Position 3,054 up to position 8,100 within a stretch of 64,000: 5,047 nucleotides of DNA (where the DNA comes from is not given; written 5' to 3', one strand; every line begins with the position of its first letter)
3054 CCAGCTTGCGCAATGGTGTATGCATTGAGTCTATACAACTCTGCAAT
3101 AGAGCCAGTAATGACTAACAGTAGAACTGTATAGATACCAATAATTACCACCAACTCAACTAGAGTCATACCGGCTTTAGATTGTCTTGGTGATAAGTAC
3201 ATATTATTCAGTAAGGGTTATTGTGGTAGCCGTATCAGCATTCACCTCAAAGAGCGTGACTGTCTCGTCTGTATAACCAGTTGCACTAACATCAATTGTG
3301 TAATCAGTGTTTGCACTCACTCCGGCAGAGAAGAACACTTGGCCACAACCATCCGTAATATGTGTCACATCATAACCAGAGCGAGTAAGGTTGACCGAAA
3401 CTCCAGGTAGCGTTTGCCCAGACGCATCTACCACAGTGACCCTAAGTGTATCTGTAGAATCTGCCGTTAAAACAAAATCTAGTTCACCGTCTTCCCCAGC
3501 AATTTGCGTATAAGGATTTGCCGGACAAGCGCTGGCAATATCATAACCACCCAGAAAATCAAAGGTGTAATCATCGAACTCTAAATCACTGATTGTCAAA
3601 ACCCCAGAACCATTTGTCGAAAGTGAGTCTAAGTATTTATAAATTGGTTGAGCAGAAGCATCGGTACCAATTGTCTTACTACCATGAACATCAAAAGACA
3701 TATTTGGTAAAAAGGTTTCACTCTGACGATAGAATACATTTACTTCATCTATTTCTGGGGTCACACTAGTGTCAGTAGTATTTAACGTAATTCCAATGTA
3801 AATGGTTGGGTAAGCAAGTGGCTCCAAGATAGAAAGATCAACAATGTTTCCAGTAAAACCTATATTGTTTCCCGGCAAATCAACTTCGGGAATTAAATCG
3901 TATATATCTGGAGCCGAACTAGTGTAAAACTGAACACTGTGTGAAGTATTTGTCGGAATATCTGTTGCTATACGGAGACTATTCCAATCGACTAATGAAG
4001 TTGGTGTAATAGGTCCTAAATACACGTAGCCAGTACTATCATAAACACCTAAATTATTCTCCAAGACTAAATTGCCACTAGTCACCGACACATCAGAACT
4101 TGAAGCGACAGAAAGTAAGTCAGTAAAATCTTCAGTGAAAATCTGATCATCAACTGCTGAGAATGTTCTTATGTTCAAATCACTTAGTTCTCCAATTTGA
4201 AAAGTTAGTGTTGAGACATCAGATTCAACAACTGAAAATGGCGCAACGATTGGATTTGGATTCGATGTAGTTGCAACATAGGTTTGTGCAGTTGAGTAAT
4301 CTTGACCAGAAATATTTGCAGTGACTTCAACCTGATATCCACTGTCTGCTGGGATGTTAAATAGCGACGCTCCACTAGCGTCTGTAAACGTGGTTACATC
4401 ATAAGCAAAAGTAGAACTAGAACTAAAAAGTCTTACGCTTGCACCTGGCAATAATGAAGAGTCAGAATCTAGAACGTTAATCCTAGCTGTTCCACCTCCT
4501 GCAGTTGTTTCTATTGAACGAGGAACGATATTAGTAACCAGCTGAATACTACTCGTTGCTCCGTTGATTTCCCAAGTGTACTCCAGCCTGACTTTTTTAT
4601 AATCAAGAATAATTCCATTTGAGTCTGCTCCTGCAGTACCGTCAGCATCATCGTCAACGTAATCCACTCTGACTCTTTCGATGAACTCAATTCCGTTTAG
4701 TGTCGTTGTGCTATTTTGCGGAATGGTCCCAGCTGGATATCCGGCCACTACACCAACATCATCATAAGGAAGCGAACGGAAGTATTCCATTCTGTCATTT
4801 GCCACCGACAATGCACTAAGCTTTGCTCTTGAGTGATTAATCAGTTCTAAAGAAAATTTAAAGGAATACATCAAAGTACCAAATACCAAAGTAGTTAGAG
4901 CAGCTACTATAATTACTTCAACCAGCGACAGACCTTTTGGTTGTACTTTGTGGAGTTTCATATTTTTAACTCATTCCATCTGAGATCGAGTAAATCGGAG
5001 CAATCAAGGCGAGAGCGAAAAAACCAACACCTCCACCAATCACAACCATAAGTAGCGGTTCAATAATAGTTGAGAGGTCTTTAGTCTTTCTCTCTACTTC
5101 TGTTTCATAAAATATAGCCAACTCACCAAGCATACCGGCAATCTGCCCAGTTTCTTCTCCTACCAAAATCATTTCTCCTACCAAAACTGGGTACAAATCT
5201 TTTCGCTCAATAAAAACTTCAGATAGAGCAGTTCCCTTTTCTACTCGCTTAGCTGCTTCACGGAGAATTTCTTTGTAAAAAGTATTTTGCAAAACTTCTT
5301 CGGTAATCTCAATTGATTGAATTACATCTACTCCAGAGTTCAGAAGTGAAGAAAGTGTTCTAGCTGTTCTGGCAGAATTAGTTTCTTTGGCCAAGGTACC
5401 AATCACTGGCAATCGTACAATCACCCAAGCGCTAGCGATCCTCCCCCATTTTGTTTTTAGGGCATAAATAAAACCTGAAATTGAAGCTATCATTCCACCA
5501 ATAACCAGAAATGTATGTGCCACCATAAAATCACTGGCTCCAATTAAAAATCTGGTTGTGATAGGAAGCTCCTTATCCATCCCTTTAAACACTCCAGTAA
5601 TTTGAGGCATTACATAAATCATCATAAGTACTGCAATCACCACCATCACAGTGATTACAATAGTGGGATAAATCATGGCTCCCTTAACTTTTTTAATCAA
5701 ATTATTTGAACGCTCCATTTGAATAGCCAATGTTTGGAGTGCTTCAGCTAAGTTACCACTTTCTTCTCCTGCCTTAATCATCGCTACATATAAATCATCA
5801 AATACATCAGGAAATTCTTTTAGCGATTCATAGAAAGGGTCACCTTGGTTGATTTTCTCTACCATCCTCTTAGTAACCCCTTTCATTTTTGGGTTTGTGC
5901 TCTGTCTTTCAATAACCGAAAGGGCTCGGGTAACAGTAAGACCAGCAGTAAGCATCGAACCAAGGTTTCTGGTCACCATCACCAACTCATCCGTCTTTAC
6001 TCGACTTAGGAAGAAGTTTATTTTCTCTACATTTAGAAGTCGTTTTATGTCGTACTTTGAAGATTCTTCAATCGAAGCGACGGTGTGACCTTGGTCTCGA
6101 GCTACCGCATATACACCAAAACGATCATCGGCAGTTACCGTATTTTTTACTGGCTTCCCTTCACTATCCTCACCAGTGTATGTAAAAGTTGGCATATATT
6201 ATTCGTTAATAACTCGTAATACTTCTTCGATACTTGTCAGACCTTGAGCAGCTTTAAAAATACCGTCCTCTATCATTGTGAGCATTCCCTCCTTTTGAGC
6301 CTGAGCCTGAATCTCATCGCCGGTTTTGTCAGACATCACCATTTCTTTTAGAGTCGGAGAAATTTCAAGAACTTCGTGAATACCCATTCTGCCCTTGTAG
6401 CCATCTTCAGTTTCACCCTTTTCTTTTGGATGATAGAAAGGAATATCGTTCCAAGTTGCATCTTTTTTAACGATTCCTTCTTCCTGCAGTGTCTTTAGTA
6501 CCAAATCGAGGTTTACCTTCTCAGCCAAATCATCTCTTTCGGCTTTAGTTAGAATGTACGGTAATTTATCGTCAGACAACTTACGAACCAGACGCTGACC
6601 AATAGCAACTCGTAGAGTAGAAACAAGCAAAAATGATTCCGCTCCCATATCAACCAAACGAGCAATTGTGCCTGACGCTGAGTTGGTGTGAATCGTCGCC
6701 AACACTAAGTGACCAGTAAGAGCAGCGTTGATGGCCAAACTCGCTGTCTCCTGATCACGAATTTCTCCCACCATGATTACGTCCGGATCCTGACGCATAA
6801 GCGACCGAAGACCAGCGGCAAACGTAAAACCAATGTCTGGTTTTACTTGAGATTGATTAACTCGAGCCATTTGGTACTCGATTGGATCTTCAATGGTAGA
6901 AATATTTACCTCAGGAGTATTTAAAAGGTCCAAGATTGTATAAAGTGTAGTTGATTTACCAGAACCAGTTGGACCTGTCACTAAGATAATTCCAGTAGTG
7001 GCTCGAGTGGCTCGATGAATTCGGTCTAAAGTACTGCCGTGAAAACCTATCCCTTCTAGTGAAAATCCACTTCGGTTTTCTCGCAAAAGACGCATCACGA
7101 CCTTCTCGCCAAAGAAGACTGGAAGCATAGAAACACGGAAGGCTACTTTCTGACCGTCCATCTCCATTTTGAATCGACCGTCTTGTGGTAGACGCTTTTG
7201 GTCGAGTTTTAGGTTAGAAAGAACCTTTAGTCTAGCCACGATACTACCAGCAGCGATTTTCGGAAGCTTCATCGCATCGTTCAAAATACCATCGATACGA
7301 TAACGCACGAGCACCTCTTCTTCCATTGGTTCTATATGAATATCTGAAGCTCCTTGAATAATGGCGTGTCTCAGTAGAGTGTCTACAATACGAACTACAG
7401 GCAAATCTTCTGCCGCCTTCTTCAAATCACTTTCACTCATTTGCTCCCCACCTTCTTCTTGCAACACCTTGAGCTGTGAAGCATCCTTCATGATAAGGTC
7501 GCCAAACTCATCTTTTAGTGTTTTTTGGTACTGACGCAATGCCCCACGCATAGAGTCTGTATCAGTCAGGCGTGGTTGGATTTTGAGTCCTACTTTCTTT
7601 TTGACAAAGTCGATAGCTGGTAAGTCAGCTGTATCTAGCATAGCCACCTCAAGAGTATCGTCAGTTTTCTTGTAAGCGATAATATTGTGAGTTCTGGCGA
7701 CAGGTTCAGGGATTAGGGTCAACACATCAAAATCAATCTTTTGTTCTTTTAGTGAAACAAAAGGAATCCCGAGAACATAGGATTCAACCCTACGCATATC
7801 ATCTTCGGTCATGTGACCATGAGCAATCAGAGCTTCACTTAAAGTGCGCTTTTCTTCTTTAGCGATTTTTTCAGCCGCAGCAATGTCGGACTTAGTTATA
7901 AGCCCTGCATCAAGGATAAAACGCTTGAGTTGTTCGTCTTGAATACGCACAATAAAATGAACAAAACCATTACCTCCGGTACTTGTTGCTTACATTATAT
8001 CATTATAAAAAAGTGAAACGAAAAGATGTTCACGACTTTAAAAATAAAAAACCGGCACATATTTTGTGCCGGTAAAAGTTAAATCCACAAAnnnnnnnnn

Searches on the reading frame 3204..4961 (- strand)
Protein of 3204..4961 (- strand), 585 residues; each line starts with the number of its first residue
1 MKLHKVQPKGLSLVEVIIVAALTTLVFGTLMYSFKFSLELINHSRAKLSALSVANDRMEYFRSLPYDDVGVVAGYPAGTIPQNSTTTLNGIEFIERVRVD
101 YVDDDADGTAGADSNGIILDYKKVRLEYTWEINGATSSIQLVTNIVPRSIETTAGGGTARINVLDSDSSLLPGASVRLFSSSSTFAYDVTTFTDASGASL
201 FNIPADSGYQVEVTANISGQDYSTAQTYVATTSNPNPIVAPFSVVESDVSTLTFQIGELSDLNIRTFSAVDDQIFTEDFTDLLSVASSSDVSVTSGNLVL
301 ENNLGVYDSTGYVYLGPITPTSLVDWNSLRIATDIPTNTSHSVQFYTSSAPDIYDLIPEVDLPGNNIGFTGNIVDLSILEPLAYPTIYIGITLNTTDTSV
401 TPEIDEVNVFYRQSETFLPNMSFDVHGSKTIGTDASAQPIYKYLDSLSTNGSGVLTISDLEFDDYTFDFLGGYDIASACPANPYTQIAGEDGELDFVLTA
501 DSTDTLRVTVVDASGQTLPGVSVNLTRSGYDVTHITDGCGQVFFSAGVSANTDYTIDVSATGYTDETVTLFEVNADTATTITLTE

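Call 9: search_protein_families(library=pfam, proteins=[window:3204-4961:-])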
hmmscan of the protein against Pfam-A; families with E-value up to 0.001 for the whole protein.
window:3204-4961:- (585 aa): 6 families
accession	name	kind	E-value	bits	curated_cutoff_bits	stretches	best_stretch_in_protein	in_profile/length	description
PF13620.12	CarboxypepD_reg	-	9.7e-12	45.5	32.3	1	505-584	1-80/82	Carboxypeptidase regulatory-like domain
PF02369.22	Big_1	-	2.1e-08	34.6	34.9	1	502-569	17-89/93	Bacterial Ig-like domain (group 1)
PF17802.7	SpaA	-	2e-06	28.3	23.1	0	506-583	3-87/91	Prealbumin-like fold domain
PF17789.7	MG4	-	0.00031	21.4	24.7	0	506-559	18-72/95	Macroglobulin domain MG4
PF07550.17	Shr-like_HID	-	0.00048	21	22.3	0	520-569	30-78/82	Heme-binding protein Shr-like, Hb-interacting domain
PF05688.17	BIg21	-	0.00057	20.8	27.4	0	505-529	5-29/109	Bacterial Immunoglobulin-like 21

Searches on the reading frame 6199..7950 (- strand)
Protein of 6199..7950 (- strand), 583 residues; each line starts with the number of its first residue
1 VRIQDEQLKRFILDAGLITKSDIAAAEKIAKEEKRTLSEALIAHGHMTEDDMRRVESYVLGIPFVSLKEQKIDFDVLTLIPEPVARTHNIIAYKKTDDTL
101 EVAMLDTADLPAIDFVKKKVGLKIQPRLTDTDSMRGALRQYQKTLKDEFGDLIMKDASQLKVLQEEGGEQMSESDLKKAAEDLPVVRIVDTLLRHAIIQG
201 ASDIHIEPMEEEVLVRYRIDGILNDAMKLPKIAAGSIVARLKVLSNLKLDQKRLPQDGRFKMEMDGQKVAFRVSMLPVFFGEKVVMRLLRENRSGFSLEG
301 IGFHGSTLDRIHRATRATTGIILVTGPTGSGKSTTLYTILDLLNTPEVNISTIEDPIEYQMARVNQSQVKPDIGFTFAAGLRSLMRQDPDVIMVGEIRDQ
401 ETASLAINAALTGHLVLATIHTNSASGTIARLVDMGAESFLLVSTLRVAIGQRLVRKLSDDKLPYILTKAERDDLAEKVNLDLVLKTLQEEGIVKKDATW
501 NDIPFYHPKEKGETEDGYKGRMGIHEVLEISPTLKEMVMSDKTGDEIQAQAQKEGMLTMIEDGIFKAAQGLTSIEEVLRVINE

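Call 9: search_protein_families(library=pfam, proteins=[window:6199-7950:-])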
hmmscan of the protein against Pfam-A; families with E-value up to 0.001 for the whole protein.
window:6199-7950:- (583 aa): 7 families
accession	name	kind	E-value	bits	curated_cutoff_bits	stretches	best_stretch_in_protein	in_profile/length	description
PF00437.27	T2SSE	-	2e-120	402.3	24.9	1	179-579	2-370/370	Type II/IV secretion system protein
PF05157.20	MshEN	-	6e-14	52.2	23.1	1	60-145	1-87/90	MshEN domain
PF13555.12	AAA_29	-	0.0001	22.4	27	1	307-344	11-47/61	P-loop containing region of AAA domain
PF13191.12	AAA_16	-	0.00013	22.9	32.6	1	309-413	14-110/167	AAA ATPase domain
PF25199.1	nSTAND_NTPase5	-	0.00019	21.7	34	1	307-359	28-82/145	Novel STAND NTPase 5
PF13401.12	AAA_22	-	0.0003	21.5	27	1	318-346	4-32/130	AAA domain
PF03266.21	NTPase_1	-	0.00047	20.5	23.9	0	322-350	2-30/168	NTPase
